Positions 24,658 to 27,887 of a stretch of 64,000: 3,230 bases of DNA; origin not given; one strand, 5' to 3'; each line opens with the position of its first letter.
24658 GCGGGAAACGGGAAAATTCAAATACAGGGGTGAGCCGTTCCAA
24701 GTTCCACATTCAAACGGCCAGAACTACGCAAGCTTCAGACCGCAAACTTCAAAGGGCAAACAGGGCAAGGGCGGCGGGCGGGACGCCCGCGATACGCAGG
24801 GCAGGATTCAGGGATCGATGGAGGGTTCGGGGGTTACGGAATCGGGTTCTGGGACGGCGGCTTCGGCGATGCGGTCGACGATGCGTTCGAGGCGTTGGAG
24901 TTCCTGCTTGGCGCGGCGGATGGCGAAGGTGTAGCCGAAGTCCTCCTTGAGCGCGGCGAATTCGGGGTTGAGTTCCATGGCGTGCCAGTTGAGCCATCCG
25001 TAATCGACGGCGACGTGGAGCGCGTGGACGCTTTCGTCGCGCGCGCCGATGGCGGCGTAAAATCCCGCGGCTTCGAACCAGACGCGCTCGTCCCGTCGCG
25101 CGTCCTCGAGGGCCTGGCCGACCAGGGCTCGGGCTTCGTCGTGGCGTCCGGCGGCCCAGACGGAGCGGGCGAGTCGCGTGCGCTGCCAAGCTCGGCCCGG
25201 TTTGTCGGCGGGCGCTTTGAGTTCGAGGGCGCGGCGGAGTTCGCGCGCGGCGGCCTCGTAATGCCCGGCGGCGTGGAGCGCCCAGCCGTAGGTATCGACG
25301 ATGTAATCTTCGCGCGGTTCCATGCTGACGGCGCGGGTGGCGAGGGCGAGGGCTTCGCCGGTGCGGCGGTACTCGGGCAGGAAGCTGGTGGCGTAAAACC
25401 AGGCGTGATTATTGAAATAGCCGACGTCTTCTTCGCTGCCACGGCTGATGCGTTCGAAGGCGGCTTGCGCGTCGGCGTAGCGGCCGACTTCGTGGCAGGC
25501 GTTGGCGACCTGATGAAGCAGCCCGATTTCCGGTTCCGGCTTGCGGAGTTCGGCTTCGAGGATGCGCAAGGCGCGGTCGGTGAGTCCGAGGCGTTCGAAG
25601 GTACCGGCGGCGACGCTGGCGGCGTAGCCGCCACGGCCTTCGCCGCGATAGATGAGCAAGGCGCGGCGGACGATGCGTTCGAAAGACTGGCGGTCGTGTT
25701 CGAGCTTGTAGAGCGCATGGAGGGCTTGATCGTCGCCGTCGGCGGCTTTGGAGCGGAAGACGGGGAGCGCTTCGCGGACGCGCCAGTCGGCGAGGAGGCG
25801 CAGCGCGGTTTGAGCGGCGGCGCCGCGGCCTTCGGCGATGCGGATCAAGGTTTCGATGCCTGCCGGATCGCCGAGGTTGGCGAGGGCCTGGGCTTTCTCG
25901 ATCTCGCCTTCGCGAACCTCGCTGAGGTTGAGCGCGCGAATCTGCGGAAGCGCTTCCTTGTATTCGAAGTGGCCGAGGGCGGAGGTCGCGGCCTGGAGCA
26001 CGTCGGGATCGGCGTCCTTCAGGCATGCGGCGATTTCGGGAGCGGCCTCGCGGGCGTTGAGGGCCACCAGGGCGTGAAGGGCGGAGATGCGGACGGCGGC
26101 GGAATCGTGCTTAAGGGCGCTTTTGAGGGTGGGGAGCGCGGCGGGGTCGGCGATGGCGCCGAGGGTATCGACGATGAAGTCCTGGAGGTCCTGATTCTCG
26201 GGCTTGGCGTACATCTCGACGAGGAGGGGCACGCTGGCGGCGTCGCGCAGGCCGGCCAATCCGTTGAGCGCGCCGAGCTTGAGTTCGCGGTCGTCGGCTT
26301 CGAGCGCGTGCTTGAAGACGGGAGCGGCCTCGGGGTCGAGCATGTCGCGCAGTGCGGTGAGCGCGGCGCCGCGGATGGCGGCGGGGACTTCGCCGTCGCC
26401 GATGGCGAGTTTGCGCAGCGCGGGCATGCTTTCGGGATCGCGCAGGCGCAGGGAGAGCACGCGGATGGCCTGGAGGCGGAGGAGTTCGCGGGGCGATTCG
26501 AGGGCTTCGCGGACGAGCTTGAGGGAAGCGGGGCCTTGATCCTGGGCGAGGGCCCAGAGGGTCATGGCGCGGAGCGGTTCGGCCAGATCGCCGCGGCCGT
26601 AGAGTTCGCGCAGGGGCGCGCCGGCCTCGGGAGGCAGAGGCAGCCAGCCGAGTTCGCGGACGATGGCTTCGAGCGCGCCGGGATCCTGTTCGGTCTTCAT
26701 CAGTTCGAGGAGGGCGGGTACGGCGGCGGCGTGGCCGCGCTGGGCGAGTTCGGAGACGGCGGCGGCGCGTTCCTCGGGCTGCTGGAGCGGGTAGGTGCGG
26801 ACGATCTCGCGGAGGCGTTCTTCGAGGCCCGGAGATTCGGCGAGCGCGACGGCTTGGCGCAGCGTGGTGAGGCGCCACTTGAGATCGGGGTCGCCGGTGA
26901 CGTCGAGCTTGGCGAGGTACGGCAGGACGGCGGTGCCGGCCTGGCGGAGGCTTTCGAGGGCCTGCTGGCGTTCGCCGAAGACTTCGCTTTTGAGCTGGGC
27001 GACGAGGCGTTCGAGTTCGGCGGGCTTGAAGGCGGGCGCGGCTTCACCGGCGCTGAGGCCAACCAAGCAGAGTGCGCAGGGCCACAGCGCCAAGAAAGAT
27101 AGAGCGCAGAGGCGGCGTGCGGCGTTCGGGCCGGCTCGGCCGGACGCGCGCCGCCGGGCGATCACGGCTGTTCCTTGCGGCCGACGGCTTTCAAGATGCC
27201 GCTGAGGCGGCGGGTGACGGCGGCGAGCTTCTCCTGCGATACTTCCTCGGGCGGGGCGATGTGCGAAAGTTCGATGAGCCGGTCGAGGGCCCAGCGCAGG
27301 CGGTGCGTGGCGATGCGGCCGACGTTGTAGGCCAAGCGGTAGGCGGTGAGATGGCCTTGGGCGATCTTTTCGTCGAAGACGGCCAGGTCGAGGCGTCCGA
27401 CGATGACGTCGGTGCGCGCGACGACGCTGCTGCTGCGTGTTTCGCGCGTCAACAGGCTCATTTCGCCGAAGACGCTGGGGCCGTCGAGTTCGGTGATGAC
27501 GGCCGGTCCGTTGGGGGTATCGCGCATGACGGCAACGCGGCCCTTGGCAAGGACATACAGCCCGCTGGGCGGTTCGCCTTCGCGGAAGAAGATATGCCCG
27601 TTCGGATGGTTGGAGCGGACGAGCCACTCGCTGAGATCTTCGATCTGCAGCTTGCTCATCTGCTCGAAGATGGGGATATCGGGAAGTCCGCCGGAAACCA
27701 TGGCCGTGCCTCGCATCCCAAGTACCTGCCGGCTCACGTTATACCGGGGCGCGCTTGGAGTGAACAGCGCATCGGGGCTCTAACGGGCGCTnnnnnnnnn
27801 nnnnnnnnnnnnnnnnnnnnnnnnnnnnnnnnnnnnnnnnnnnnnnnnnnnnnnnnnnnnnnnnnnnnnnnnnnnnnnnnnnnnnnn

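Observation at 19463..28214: Same-strand five-gene cluster: STAS-like, cNMP-binding, exported HEAT/TPR, PqqD-like and GYF-TPR-CHAT protease; candidate uncharacterised signalling/proteolytic module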

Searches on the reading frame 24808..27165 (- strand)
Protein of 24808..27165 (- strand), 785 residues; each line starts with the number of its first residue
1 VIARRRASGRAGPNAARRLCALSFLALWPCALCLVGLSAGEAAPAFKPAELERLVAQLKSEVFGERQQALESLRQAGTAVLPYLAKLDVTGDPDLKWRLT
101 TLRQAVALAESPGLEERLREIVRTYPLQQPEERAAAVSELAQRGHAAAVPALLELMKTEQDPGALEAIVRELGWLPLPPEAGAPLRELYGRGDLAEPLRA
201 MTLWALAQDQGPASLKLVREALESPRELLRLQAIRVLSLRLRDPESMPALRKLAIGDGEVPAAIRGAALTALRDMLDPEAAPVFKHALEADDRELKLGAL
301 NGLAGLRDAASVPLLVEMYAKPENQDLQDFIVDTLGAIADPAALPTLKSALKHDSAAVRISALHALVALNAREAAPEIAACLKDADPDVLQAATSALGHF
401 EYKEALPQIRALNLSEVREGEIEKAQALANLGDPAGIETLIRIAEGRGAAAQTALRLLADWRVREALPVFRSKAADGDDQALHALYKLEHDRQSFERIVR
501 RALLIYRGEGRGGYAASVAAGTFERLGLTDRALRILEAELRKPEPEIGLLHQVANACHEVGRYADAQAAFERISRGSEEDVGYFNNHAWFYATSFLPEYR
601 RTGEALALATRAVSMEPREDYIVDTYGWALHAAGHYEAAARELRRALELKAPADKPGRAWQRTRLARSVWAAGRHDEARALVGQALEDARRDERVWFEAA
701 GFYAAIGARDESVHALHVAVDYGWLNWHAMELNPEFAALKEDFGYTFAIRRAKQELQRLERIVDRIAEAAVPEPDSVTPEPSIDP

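Call 4: search_protein_families(library=pfam, proteins=[window:24808-27165:-], max_evalue=0.01)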
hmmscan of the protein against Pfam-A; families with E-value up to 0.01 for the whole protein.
window:24808-27165:- (785 aa): 10 families
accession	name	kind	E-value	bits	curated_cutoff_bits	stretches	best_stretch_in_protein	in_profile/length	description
PF13646.12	HEAT_2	-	2.6e-34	117.8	27.7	5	323-397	12-87/88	HEAT repeats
PF03130.22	HEAT_PBS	-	1.8e-10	40.7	20.9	0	332-353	6-27/27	PBS lyase HEAT-like repeat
PF14559.12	TPR_19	-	1.1e-05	26.1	25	1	630-696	1-62/68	Tetratricopeptide repeat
PF07719.23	TPR_2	-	3.3e-05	24.1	27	0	626-649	7-30/34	Tetratricopeptide repeat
PF13176.12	TPR_7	-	0.00025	21.4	27.9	0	550-572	2-24/36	Tetratricopeptide repeat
PF02985.28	HEAT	-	0.0005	20.5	23.5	0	344-369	2-27/31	HEAT repeat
PF12895.13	ANAPC3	-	0.00072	20.2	27.2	0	600-683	3-80/82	Anaphase-promoting complex, cyclosome, subunit 3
PF13181.12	TPR_8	-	0.00074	19.9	25.7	0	626-650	7-31/34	Tetratricopeptide repeat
PF13424.12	TPR_12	-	0.0018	18.8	30.1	0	630-690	13-76/77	Tetratricopeptide repeat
PF01602.26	Adaptin_N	-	0.0043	16.1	37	0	342-404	114-182/524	Adaptin N terminal region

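Call 5: search_protein_families(library=ncbifam, proteins=[window:24808-27165:-], max_evalue=0.01)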
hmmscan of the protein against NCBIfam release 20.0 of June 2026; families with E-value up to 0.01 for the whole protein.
window:24808-27165:- (785 aa): 11 families
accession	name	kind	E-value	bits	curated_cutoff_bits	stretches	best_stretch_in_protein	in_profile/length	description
NF045915.1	PhycobilmeDegNblB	equivalog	1.4e-16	60.7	300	1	330-416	118-204/214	phycobilisome degradation protein NblB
TIGR02917.1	PEP_TPR_lipo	equivalog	5.9e-16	57.5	312.2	1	525-684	748-896/899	XrtA/PEP-CTERM system TPR-repeat protein PrsT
NF040959.1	MamA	equivalog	5.1e-08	32.6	200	1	525-652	49-171/204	magnetosome protein MamA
NF010374.0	PRK13800.1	equivalog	1.2e-06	27.1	1196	2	215-405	687-871/898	fumarate reductase/succinate dehydrogenase flavoprotein subunit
NF058502.1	phyc_lyase_CpcE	equivalog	7.1e-06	25.7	330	0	264-373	58-178/260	C-phycocyanin alpha-cysteine-84 phycocyanobilin lyase subunit CpcE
NF047558.1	TPR_END_plus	domain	1e-05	25.4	32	1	695-742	1-48/56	TPR end-of-group domain-containing protein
NF058515.1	phyc_lyase_CpcF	equivalog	6.8e-05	22.5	220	0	268-376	19-126/200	C-phycocyanin alpha-cysteine-84 phycocyanobilin lyase subunit CpcF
NF033920.0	C39_PA2778_fam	equivalog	7.4e-05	22.3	150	0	519-615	162-253/255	PA2778 family cysteine peptidase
TIGR02521.1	type_IV_pilW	equivalog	0.00016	21.3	154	1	607-711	86-187/234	type IV pilus biogenesis/stability protein PilW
NF058505.1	phyc_lyase_CpeY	equivalog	0.0011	17.6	600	0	354-403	64-113/419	C-phycoerythrin alpha-cysteine-82 phycoerythrobilin lyase CpeY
NF052415.1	T3SS_chap_SctY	equivalog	0.002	18.6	70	1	598-687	18-105/106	type III secretion apparatus assembly chaperone SctY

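Call 6: search_protein_families(library=padloc, proteins=[window:24808-27165:-], max_evalue=0.01)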
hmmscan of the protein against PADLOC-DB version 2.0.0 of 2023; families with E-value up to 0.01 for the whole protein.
window:24808-27165:- (785 aa): 3 families
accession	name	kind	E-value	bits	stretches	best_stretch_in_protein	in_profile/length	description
PDLC02919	HEAT-ARM_XIII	-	1e-13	47.7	2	285-404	299-416/1972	-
PDLC01150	HEAT_CxxC_PDDEXK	-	2.5e-05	21.7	1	334-429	15-116/288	HEAT_CxxC_PD-DEXK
PDLC03925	OloA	-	0.00043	17.7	1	207-499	162-358/596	-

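Call 56: find_related_loci(query=A3, collection=genome_contigs, flank=6000)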
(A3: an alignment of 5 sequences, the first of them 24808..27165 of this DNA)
Query A3 (785 aa) in genome_contigs; peptide patterns used: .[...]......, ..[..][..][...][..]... (x = any residue, [..] = any of these).
584 stretches matched a pattern; 11 encode a relative of the query (tblastn E <= 1e-3); 11 distinct loci.
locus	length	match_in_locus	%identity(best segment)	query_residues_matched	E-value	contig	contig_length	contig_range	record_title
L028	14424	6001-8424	91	1-784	0e+0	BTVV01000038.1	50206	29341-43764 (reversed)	MAG: Planctomycetota bacterium AMX-MBFR-7 DNA, sequence038, whole genome shotgun sequence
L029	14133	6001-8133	58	51-762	0e+0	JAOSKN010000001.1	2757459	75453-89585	MAG: Planctomycetota bacterium isolate FR_30 FR-Planctomycetota-2_s1, whole genome shotgun sequence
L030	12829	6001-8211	37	53-784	5e-121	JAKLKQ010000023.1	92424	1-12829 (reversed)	MAG: Planctomycetota bacterium isolate MAG.432 MAG.432-NODE_23_length_92424_cov_6.714306, whole genome shotgun sequence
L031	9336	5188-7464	34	19-784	1e-116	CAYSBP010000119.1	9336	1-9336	MAG TPA_asm: uncultured Planctomycetia bacterium isolate binchicken_co86_145 genome assembly, contig: NODE_3026_length_9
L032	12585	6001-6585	31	243-441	8e-9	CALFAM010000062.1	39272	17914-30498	MAG: uncultured bacterium isolate R1_Bin_Bin_46_1 genome assembly, contig: c_000000833064, whole genome shotgun sequence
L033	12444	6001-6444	26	532-683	1e-6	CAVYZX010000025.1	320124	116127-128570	MAG: uncultured Acidobacteriota bacterium isolate MFD02242.bin.1.362 genome assembly, contig: contig_53192, whole genome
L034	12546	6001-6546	27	525-682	2e-6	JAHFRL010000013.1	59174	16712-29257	MAG: Betaproteobacteria bacterium isolate nzgw573 NODE_44_length_59175_cov_17.376994, whole genome shotgun sequence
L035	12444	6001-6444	23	532-683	2e-6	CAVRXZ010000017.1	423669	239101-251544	MAG: uncultured Acidobacteriota bacterium isolate MFD02242.bin.2.305 genome assembly, contig: contig_40586, whole genome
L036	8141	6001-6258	33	559-648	8e-6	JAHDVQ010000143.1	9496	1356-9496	MAG: Vicinamibacteraceae bacterium isolate ACI2 NODE_7343_length_9496_cov_28.978922, whole genome shotgun sequence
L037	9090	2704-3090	28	515-646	9e-6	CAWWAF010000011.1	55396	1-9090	MAG TPA_asm: uncultured bacterium isolate ERR3589567_binner13_78 genome assembly, contig: ERZ7462743.208, whole genome s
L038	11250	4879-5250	28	553-686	2e-5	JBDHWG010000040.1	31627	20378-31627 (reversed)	MAG: Anaerolineae bacterium isolate AS-MICRO-3CA.356 NODE_5618_length_31627_cov_26.445979, whole genome shotgun sequence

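Call 66: search_protein_families(library=pfam, proteins=[L030:3814-5238:+, L030:9856-10566:+, L030:11172-12218:+, L031:2920-4626:+, L031:7593-8066:+, L031:8083-9255:-], max_evalue=0.001)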
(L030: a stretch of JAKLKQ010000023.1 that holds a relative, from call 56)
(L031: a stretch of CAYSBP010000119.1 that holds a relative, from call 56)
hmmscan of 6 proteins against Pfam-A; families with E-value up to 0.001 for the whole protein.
L030:3814-5238:+ (474 aa): 5 families
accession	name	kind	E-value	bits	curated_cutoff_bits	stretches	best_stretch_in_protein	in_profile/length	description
PF01743.26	PolyA_pol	-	1.9e-34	119.1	23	1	52-173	3-126/126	Poly A polymerase head domain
PF12627.12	PolyA_pol_RNAbd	-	4.9e-21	74.7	22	1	200-261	1-62/64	Probable RNA and SrmB- binding site of polymerase A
PF01966.28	HD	-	8.4e-12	45.9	22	1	280-360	11-92/116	HD domain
PF22798.2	DUF5817_CT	-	0.00042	20.5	29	0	316-347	19-50/54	DUF5817, C-terminal domain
PF13735.12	tRNA_NucTran2_2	-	0.00068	20.1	27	0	416-458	102-146/149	tRNA nucleotidyltransferase domain 2 putative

L030:9856-10566:+ (236 aa): 0 families

L030:11172-12218:+ (348 aa): 1 family
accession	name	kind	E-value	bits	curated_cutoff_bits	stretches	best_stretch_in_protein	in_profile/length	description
PF10263.15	SprT-like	-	5.2e-05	23.5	25.6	1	241-335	2-95/108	SprT-like family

L031:2920-4626:+ (568 aa): 4 families
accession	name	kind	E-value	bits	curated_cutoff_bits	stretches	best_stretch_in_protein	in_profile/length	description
PF01743.26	PolyA_pol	-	1.2e-32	113.4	23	1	123-248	3-126/126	Poly A polymerase head domain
PF12627.12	PolyA_pol_RNAbd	-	4.2e-18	65.3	22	1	275-336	1-62/64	Probable RNA and SrmB- binding site of polymerase A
PF01966.28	HD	-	1.9e-10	41.5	22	1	352-436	8-92/116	HD domain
PF13735.12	tRNA_NucTran2_2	-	9.4e-07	29.4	27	1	406-534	25-146/149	tRNA nucleotidyltransferase domain 2 putative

L031:7593-8066:+ (157 aa): 0 families

L031:8083-9255:- (390 aa): 0 families

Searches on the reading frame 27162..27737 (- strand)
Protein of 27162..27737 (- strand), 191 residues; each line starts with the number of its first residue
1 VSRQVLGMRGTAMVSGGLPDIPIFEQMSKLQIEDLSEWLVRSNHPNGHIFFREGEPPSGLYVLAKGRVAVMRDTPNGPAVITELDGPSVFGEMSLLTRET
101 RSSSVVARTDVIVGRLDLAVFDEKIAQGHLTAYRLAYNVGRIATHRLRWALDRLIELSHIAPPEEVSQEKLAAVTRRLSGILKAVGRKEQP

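Call 4: search_protein_families(library=pfam, proteins=[window:27162-27737:-], max_evalue=0.01)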
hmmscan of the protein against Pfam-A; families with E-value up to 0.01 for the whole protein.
window:27162-27737:- (191 aa): 1 family
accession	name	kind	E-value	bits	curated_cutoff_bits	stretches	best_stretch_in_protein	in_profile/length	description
PF00027.35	cNMP_binding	-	5.4e-19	68.4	27.5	1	44-126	4-87/89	Cyclic nucleotide-binding domain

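Call 5: search_protein_families(library=ncbifam, proteins=[window:27162-27737:-], max_evalue=0.01)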
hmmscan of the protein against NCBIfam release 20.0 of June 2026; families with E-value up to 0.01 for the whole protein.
window:27162-27737:- (191 aa): 5 families
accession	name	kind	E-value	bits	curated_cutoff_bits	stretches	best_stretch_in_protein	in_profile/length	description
NF058543.1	ActPatMycb56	equivalog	2.3e-09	36.5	460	1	22-113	2-93/317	acetyltransferase Pat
NF008732.0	PRK11753.1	equivalog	2.5e-07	30.4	266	1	32-160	16-142/214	cAMP-activated global transcriptional regulator CRP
NF041163.2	encap_f2b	equivalog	1.1e-06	28.1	400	1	13-127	68-185/450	family 2B encapsulin nanocompartment shell protein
TIGR03896.1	cyc_nuc_ocin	subfamily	4.1e-05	23.1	161.05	1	38-148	156-271/317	bacteriocin-type transport-associated protein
NF007707.0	PRK10402.1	subfamily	0.0011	18.7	180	1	47-124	39-117/226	transcriptional regulator YeiL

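Call 6: search_protein_families(library=padloc, proteins=[window:27162-27737:-], max_evalue=0.01)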
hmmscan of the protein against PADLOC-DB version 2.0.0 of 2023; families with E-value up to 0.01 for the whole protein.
window:27162-27737:- (191 aa): 4 families
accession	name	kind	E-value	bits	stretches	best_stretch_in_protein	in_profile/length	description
PDLC00731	Effector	-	2.7e-05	21.3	1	42-135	43-132/306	TIR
PDLC02371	PycTIR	-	0.00013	19.4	1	44-133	42-127/288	-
PDLC00732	Effector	-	0.00046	17.2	1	51-135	48-129/301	TIR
PDLC00734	PycC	-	0.001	16.2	1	44-123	38-118/374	Pycsar cyclase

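Call 74: search_solved_structures(query=window:27162-27701:-, max_evalue=0.00001, show_alignments=1)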
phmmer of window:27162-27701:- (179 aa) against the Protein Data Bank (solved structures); distinct sequences matched with E-value up to 0.00001: 48.
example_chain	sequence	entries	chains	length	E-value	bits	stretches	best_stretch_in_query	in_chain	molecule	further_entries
9ya0_MA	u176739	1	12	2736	3.8e-23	85.5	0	5-112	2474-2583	PCR12, TGME49_219070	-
5dyk_A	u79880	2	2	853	6.5e-15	58.7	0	8-98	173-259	CGMP-dependent protein kinase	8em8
5ezr_A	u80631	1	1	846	2.1e-14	57.1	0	10-119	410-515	cGMP-dependent protein kinase, putative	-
4rz7_A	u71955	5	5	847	2.1e-14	57.1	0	10-119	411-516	cGMP-dependent protein kinase, putative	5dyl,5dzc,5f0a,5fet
9p74_A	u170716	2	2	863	2.3e-14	56.9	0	10-119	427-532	cGMP-dependent protein kinase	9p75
3shr_A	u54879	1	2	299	7.4e-12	48.8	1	6-101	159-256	cGMP-dependent protein kinase 1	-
3h3u_A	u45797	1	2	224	4.4e-11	46.2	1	11-160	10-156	PROBABLE TRANSCRIPTIONAL REGULATORY PROTEIN (PROBABLY CRP/FNR-FAMILY)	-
3mzh_A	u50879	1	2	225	4.4e-11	46.2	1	11-160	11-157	PROBABLE TRANSCRIPTIONAL REGULATORY PROTEIN (PROBABLY CRP/FNR-FAMILY)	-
3d0s_A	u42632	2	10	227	4.5e-11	46.2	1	11-160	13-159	TRANSCRIPTIONAL REGULATORY PROTEIN | PROBABLE TRANSCRIPTIONAL REGULATORY PROTEIN (PROBABLY CRP/ FNR-FAMILY)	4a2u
4z07_A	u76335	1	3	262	4.6e-11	46.2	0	6-100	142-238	cGMP-dependent protein kinase 1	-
7ssb_A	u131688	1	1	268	5.5e-11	45.9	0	6-100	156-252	cGMP-dependent protein kinase 1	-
3i54_A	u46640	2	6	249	5.9e-11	45.8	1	11-160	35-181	Transcriptional regulator, Crp/Fnr family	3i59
4din_B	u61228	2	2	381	2.2e-10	44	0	8-111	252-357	cAMP-dependent protein kinase type I-beta regulatory subunit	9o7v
5kbf_A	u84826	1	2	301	6.9e-10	42.4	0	10-109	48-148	CAMP-dependent protein kinase regulatory subunit, putative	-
7lv3_A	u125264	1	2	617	7e-10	42.3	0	6-101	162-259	Isoform Beta of cGMP-dependent protein kinase 1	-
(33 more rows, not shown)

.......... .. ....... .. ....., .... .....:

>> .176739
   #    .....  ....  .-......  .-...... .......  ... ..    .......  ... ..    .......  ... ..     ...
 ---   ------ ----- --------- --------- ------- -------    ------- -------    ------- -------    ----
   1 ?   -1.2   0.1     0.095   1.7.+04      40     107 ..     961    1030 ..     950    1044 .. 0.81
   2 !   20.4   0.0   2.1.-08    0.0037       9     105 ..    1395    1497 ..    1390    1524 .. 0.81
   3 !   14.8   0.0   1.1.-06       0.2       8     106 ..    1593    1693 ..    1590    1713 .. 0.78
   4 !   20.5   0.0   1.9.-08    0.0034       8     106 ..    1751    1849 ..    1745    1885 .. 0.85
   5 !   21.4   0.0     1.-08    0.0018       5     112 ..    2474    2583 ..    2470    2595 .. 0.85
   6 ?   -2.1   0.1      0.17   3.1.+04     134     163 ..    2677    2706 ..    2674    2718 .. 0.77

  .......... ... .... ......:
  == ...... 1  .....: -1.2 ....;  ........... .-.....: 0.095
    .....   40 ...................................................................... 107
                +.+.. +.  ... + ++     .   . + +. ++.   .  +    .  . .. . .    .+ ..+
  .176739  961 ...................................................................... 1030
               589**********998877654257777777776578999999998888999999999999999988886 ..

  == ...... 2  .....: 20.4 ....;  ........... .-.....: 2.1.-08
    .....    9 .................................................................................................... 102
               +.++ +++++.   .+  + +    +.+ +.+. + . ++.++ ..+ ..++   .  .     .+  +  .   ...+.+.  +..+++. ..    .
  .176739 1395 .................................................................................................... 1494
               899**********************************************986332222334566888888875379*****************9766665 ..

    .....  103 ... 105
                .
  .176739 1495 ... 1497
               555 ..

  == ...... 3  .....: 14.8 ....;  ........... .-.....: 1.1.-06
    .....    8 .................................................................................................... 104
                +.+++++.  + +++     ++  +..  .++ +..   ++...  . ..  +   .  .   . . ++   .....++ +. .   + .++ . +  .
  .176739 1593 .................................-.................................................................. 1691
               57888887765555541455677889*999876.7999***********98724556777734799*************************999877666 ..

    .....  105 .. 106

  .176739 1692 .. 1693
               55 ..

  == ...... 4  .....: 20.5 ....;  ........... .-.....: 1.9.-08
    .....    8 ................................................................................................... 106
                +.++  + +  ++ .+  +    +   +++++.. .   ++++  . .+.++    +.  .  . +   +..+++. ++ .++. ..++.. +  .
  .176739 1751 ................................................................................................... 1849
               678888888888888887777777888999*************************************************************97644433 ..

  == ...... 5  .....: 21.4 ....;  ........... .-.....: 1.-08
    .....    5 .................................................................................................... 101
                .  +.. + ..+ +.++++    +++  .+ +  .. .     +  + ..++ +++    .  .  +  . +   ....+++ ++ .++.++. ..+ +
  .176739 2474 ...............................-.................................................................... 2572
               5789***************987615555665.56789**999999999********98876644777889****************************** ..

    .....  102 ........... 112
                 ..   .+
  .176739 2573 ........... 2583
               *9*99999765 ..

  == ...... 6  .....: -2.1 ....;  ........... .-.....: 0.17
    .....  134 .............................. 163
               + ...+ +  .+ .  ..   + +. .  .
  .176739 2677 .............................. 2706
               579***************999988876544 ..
